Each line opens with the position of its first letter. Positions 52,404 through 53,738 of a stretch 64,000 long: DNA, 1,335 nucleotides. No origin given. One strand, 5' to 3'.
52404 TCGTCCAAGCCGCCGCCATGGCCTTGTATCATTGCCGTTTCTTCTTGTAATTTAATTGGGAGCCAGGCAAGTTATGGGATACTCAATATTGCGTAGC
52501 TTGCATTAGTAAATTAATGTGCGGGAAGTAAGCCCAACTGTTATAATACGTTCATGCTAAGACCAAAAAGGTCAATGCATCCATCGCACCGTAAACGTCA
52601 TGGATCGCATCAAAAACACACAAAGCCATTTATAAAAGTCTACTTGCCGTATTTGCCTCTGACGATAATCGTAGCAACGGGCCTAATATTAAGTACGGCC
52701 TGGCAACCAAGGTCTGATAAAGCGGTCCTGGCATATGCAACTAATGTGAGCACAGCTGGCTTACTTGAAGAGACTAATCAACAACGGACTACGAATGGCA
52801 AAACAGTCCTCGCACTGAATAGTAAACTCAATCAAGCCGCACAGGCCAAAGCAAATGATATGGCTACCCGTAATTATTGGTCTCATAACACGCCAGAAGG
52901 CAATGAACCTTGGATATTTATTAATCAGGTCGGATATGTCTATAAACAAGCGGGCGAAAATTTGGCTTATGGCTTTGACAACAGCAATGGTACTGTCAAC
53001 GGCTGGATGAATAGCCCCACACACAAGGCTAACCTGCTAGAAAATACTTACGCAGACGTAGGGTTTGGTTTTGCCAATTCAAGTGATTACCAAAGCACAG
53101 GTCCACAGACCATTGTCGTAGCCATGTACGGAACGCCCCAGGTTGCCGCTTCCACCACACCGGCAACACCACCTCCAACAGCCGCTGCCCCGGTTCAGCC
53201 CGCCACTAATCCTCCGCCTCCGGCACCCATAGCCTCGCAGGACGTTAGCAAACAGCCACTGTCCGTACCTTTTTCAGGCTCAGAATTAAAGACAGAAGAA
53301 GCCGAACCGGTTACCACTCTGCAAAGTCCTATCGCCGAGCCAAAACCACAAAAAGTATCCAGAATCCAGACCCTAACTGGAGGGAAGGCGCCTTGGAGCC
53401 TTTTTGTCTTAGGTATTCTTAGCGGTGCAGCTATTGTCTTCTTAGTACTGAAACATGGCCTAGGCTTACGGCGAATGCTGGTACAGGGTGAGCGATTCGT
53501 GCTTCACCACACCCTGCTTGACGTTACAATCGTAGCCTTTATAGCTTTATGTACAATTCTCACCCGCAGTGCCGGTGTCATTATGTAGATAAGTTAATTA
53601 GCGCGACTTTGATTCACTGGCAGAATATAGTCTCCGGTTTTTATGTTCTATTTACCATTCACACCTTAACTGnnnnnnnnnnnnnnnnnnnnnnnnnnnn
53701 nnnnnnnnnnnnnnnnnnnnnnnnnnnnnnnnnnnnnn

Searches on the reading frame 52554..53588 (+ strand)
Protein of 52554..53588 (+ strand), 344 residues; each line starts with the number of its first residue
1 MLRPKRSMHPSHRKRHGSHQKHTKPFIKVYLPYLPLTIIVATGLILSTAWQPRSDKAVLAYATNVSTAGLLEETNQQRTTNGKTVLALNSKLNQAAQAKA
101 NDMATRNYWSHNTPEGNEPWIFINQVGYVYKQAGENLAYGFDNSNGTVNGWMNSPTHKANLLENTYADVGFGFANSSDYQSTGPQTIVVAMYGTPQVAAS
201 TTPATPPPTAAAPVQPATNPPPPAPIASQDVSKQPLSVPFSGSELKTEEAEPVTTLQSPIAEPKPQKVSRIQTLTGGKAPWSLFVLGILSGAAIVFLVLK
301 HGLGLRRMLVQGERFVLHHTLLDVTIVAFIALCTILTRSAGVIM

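Call 8: search_protein_families(library=pfam, proteins=[window:52554-53588:+])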
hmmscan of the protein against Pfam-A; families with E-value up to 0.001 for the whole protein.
window:52554-53588:+ (344 aa): 1 family
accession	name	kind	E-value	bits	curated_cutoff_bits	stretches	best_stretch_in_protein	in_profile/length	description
PF00188.32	CAP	-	2.2e-19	70.9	21.1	1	71-192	1-117/117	Cysteine-rich secretory protein family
